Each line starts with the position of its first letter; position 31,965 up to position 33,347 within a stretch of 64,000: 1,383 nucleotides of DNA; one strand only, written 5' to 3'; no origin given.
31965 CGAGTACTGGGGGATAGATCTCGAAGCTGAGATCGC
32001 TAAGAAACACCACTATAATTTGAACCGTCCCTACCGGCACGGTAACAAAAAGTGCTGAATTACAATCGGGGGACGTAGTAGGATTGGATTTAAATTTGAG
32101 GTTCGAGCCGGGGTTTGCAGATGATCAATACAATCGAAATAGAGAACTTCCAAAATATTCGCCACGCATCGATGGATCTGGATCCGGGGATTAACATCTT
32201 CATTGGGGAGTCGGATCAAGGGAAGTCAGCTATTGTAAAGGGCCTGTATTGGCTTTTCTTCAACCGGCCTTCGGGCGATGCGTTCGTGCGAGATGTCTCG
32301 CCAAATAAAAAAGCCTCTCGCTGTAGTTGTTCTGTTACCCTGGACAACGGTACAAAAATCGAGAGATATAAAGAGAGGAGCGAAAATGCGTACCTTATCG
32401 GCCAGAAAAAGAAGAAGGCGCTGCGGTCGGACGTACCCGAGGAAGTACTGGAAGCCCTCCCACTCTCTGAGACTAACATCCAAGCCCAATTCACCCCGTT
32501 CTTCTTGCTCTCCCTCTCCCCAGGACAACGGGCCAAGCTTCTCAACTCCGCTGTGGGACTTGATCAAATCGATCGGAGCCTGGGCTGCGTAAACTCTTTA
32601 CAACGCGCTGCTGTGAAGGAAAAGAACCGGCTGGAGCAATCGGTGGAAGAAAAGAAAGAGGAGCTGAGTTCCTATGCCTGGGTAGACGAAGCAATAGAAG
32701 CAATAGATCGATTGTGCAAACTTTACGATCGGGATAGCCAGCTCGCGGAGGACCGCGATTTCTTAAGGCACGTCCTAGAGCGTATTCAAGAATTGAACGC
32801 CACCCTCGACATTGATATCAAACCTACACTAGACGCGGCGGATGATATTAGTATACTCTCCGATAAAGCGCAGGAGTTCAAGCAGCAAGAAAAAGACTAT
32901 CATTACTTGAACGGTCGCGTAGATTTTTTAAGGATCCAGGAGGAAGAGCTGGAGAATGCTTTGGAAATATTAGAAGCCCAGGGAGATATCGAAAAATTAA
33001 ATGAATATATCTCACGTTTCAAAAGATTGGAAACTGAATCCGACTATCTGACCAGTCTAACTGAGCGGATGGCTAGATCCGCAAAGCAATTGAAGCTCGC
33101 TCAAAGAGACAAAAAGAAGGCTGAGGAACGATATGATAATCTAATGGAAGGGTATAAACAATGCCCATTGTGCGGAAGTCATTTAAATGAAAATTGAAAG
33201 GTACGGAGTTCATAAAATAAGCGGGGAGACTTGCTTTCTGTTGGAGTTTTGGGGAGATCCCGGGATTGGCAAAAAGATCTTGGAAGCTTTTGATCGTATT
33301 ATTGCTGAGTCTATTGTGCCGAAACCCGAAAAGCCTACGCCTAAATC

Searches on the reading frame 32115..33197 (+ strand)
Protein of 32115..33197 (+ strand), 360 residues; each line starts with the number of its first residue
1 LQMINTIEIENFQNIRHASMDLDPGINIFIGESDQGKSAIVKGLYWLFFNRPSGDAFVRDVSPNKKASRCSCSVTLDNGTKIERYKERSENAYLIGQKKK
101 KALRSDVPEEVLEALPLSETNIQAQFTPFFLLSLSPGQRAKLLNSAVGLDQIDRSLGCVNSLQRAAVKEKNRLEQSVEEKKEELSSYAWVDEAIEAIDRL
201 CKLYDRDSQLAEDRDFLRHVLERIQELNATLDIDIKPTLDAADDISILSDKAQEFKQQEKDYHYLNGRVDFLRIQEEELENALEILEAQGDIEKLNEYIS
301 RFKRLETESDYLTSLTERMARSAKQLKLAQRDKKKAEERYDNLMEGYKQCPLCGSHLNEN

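Call 10: search_protein_families(library=phrogs, proteins=[window:32115-33197:+], max_evalue=0.001)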
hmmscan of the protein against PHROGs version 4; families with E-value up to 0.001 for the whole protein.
window:32115-33197:+ (360 aa): 6 families
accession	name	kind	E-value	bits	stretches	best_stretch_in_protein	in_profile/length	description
phrog_16465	-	DNA, RNA and nucleotide metabolism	3.4e-35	123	1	3-323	4-331/491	exonuclease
phrog_77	-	DNA, RNA and nucleotide metabolism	2.6e-18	67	1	1-359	295-639/967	SbcC-like subunit of palindrome specific endonuclease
phrog_1499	-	unknown function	1.1e-15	58.8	1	4-335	5-324/427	-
phrog_4747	-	unknown function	1.4e-05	25.4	1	3-82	2-84/610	-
phrog_3940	-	unknown function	0.00027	20.9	1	2-64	3-61/537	-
phrog_25363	-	unknown function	0.00063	20.9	0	4-53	7-56/77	-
